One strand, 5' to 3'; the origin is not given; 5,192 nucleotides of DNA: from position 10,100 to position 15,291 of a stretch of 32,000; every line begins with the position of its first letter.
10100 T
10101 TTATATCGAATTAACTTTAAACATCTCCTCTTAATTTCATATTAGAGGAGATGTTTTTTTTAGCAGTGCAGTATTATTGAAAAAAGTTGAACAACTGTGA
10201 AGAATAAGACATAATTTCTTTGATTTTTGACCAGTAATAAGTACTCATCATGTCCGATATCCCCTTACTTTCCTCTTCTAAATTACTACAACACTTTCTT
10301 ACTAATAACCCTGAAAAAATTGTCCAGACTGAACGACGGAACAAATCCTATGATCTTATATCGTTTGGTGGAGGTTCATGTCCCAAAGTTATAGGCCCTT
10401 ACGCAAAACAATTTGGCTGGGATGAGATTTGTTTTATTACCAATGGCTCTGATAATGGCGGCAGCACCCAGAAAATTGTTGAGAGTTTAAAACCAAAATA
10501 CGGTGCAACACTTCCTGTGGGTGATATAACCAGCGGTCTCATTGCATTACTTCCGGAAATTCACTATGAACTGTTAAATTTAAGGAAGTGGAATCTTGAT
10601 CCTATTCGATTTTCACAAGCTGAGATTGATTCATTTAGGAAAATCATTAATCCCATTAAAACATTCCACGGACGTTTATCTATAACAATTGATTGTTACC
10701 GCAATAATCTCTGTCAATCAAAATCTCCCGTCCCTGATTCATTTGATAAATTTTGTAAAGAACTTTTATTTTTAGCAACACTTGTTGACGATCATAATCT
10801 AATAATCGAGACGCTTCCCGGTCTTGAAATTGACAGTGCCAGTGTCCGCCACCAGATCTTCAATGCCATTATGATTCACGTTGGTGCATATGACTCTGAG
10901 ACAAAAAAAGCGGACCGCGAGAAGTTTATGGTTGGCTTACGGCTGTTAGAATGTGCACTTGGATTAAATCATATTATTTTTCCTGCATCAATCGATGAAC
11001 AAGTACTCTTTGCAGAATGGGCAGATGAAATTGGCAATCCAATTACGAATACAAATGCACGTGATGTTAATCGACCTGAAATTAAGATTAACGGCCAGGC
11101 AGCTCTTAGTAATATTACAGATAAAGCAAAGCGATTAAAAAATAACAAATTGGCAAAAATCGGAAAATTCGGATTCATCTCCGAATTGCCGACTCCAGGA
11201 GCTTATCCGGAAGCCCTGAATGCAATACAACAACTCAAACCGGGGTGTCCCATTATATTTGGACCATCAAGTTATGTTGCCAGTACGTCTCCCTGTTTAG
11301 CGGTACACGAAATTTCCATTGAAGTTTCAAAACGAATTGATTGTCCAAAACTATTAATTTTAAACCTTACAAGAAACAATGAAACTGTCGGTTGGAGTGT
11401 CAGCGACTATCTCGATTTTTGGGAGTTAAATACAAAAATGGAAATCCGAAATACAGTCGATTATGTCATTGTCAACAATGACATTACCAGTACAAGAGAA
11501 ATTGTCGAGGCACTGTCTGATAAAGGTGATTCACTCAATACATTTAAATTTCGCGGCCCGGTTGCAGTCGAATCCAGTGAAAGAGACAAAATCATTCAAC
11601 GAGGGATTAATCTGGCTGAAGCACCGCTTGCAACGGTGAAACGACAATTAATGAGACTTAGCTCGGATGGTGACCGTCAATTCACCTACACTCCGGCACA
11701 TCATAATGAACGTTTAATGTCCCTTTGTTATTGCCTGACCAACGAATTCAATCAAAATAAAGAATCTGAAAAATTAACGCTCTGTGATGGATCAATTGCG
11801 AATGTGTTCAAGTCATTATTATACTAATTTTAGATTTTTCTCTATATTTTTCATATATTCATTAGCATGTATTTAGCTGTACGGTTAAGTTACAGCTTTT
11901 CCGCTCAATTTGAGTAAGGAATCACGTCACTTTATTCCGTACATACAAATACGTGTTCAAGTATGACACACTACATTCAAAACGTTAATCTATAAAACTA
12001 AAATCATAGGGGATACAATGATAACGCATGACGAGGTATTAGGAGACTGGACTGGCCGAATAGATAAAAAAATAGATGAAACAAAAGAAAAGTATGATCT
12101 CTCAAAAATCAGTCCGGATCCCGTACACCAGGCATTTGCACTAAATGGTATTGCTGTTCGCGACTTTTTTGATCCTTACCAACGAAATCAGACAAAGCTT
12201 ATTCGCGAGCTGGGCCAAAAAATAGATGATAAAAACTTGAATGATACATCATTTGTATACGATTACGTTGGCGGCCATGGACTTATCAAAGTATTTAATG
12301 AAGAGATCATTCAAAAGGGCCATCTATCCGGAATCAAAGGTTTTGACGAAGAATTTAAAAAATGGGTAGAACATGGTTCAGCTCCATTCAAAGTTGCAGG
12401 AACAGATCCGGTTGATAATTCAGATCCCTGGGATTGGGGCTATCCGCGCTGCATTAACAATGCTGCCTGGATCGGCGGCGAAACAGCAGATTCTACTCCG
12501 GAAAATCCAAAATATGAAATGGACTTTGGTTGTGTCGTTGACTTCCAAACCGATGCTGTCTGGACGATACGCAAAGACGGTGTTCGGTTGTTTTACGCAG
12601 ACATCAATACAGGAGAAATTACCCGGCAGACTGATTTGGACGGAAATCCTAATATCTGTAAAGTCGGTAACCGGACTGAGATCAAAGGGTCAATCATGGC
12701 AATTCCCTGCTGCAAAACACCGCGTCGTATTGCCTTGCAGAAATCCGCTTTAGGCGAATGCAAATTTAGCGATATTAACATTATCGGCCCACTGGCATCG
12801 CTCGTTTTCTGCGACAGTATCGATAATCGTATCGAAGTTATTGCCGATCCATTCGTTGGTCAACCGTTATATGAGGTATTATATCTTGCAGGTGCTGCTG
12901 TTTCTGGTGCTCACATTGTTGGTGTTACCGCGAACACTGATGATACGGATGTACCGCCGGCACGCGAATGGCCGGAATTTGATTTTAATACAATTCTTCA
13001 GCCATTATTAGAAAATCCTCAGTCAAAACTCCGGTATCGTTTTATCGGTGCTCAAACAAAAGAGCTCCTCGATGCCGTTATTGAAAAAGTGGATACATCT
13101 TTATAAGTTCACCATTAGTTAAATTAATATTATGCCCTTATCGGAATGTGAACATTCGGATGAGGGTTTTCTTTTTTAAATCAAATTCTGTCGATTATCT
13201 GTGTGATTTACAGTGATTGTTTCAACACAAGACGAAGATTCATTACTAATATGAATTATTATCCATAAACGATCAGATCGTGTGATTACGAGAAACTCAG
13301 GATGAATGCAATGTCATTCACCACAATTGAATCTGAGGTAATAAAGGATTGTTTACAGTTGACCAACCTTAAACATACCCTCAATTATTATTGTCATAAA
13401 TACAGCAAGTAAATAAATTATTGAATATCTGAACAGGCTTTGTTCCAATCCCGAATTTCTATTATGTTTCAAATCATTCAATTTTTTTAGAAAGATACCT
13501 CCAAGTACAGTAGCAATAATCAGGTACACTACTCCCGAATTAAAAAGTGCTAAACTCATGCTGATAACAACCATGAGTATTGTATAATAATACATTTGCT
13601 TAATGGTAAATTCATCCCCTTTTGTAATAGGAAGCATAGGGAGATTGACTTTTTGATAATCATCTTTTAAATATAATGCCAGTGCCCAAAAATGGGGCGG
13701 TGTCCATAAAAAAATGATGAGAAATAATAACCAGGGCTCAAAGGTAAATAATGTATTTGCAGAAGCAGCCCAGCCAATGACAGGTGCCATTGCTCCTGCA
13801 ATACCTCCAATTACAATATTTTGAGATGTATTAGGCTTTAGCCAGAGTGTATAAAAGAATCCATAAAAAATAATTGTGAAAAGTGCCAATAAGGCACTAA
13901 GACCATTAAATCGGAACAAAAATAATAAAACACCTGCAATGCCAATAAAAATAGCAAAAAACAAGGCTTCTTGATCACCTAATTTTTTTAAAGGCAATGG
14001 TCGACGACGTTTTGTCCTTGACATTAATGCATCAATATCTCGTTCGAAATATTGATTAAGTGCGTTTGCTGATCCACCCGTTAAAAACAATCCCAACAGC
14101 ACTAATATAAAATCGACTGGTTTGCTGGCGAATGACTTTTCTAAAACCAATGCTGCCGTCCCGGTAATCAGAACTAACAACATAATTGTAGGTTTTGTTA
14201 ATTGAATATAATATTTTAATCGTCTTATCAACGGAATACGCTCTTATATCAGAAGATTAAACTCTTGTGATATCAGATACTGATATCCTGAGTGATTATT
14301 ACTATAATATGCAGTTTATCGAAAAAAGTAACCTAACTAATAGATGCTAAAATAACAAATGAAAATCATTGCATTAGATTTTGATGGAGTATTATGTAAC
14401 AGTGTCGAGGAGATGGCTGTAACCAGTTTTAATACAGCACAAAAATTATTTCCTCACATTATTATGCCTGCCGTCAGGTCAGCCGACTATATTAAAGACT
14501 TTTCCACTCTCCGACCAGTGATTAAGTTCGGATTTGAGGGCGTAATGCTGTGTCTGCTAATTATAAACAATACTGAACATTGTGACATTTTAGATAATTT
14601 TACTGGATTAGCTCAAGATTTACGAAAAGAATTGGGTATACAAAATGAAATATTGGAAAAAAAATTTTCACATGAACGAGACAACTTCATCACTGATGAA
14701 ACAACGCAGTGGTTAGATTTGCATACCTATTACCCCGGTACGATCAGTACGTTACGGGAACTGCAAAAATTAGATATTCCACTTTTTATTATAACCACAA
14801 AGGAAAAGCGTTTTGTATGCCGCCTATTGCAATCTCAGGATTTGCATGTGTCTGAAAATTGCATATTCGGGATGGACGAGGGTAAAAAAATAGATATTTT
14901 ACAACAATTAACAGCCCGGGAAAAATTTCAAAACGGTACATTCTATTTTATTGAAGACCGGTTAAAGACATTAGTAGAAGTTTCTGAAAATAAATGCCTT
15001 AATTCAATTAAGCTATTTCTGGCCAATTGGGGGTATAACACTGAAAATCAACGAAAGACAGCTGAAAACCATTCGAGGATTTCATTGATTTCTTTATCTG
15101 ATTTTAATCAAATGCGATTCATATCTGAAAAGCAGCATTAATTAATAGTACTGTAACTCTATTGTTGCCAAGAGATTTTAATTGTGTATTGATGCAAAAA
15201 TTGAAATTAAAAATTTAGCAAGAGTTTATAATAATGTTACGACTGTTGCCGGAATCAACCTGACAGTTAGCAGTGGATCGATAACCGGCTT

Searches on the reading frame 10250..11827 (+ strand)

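Call 12: search_protein_families(library=pfam, proteins=[window:10250-11827:+], max_evalue=0.001)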
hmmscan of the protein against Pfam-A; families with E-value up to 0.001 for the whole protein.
window:10250-11827:+ (525 aa): 1 family
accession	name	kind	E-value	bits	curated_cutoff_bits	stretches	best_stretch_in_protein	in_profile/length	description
PF01933.23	CofD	-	6.5e-14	52.2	30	1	301-417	150-258/290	2-phospho-L-lactate transferase CofD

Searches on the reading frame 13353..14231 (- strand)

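Call 12: search_protein_families(library=pfam, proteins=[window:13353-14231:-], max_evalue=0.001)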
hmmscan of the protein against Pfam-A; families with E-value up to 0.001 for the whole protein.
window:13353-14231:- (292 aa): 1 family
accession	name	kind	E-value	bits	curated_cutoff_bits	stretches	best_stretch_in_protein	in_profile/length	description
PF01040.23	UbiA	-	8.2e-59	199.3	34.2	1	20-267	1-244/250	UbiA prenyltransferase family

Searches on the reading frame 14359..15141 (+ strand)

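Call 12: search_protein_families(library=pfam, proteins=[window:14359-15141:+], max_evalue=0.001)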
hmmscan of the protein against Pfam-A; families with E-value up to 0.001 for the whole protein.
window:14359-15141:+ (260 aa): 2 families
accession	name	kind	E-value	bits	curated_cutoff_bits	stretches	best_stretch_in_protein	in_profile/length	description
PF13419.12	HAD_2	-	7.5e-08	33.1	23.8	1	112-201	67-161/178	Haloacid dehalogenase-like hydrolase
PF00702.32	Hydrolase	-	3.4e-07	31.3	26.4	1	1-201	1-180/191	haloacid dehalogenase-like hydrolase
